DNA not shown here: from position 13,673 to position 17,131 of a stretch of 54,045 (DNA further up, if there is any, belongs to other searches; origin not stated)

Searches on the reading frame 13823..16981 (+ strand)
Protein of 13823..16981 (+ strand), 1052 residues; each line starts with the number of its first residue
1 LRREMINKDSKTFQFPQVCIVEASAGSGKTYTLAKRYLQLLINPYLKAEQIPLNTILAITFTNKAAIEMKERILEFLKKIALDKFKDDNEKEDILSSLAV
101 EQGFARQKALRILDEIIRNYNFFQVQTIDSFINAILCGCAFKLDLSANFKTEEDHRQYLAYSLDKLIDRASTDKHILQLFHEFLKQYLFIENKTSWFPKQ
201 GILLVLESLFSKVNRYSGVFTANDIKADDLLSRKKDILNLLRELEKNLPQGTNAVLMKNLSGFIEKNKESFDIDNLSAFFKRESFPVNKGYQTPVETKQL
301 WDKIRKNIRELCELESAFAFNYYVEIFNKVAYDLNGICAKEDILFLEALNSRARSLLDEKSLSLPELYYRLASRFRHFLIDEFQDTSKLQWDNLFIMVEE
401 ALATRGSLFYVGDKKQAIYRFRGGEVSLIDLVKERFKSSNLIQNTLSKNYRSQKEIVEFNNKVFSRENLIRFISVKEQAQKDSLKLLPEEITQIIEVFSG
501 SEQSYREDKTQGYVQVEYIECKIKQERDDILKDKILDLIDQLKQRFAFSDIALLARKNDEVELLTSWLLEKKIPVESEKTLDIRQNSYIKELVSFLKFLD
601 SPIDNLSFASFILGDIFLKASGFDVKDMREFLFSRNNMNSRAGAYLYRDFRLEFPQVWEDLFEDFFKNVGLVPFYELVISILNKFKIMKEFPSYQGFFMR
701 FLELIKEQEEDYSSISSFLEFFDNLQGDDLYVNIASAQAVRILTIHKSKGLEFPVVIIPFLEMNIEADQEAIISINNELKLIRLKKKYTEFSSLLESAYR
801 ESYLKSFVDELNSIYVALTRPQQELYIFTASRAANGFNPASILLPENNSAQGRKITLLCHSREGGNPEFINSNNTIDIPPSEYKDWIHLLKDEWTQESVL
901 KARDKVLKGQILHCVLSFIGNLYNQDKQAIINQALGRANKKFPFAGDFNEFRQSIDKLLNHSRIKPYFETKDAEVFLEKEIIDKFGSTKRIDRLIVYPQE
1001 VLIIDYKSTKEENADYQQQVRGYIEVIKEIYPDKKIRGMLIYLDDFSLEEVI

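Call 68: search_protein_families(library=pfam, proteins=[window:13823-16981:+], max_evalue=0.00001)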
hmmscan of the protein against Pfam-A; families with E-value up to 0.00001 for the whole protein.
window:13823-16981:+ (1052 aa): 5 families
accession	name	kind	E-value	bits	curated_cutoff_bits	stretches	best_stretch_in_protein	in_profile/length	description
PF00580.27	UvrD-helicase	-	1.4e-40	140.1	23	1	15-436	12-270/271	UvrD/REP helicase N-terminal domain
PF13361.12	UvrD_C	-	9.7e-19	68.4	25.6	2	701-831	248-349/350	UvrD-like helicase C-terminal domain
PF13245.12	AAA_19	-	3.8e-13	50.2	25.1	1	17-82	12-71/134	AAA domain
PF13538.12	UvrD_C_2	-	7.4e-08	32.6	27.4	0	740-758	2-20/52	UvrD-like helicase C-terminal domain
PF13087.12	AAA_12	-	1e-06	28.9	27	0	435-567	8-128/195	AAA domain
